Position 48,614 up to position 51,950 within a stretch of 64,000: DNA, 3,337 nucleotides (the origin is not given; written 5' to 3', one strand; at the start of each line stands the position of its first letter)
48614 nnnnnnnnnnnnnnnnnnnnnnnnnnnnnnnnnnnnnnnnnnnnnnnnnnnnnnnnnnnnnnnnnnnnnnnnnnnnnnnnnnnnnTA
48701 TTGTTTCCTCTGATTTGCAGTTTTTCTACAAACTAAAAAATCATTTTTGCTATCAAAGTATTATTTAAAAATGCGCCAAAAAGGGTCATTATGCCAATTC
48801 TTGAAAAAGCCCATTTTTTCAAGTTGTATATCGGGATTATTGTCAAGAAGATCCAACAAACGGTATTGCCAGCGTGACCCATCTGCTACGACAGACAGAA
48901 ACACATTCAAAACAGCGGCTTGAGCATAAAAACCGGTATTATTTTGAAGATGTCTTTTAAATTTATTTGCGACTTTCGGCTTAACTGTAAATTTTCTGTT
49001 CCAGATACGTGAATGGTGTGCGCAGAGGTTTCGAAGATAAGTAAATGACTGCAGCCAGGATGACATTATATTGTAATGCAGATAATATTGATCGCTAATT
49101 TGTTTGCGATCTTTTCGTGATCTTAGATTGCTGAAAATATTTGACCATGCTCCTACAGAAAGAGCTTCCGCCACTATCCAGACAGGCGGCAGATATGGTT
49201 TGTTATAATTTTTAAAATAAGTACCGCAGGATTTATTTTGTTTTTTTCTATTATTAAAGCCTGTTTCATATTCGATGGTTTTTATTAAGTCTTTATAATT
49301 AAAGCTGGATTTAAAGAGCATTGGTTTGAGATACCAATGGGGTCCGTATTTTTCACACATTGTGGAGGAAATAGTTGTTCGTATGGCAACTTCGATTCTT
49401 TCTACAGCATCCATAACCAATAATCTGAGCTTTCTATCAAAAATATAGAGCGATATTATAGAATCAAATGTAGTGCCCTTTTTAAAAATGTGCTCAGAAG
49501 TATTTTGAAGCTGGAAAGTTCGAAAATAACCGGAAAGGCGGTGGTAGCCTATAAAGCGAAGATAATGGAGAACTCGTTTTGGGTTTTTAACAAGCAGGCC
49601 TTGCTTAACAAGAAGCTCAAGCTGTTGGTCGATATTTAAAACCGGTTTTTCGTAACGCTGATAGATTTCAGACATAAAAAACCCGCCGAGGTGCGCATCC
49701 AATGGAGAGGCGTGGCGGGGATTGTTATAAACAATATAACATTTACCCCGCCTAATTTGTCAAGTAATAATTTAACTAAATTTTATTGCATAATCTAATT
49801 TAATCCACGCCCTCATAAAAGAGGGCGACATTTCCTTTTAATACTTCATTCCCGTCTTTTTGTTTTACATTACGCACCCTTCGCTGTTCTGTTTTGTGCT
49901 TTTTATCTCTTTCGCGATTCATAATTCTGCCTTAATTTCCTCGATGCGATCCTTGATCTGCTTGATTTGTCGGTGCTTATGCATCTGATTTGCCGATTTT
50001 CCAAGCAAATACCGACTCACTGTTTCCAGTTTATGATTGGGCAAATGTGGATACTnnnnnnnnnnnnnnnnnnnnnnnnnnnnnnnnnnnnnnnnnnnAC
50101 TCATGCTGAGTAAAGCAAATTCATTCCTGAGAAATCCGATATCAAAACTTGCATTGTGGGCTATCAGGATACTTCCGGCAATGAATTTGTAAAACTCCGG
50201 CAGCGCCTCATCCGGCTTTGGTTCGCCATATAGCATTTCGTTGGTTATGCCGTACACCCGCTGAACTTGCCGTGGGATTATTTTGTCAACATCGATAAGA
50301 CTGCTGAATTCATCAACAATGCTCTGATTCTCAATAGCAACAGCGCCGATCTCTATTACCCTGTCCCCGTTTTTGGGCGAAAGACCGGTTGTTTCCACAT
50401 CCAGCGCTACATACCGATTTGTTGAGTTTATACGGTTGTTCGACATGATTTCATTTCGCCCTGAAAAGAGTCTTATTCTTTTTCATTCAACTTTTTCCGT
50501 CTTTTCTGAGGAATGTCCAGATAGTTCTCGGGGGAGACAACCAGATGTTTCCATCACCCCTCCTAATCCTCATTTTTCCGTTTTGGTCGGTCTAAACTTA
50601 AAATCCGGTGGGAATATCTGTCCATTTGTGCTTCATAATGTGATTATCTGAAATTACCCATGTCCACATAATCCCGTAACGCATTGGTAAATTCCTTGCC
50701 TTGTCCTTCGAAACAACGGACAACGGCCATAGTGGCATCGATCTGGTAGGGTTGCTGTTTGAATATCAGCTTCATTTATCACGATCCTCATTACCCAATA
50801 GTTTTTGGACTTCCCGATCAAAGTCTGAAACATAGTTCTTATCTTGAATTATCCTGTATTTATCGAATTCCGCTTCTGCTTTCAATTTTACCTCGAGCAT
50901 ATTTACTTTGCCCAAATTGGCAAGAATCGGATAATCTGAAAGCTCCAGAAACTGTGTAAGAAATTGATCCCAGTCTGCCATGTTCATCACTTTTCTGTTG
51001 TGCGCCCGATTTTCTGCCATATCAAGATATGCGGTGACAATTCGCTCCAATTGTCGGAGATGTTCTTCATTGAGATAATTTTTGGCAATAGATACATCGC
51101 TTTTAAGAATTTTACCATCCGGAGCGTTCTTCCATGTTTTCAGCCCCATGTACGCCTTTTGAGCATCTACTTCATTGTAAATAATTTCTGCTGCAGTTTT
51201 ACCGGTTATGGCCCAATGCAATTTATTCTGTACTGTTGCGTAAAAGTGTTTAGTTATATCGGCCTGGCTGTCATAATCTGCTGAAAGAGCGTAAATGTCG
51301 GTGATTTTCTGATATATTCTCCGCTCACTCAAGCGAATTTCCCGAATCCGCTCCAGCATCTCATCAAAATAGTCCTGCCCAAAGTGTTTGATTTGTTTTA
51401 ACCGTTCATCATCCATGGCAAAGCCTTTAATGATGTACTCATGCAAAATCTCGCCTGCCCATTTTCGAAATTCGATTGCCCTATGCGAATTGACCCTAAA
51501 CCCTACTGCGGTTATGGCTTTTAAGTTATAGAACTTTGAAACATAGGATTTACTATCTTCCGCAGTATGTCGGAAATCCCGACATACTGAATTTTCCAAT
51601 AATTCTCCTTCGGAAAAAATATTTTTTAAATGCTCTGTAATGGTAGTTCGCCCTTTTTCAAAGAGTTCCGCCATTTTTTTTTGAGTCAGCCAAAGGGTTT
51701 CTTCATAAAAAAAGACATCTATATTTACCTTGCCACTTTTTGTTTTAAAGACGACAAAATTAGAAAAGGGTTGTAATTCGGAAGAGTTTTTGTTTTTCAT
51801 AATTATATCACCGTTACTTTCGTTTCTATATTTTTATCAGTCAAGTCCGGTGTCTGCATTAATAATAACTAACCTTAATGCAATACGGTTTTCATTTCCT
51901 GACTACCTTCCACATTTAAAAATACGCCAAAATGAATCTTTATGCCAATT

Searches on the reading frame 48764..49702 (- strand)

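Call 111: search_protein_families(library=pfam, proteins=[window:48764-49702:-], max_evalue=0.0001)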
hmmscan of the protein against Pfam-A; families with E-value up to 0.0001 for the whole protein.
window:48764-49702:- (313 aa): 1 family
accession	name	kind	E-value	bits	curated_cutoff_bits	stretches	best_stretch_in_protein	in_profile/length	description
PF07751.16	Abi_2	-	5.2e-51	174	25.6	1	46-235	1-184/184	Abi-like protein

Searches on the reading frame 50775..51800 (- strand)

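Call 111: search_protein_families(library=pfam, proteins=[window:50775-51800:-], max_evalue=0.0001)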
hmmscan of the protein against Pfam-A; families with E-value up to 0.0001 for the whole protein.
window:50775-51800:- (342 aa): 1 family
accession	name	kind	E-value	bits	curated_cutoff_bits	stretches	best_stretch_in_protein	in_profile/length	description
PF13310.11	Virulence_RhuM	-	1.6e-105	352.4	33.7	1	71-322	1-250/252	Virulence protein RhuM family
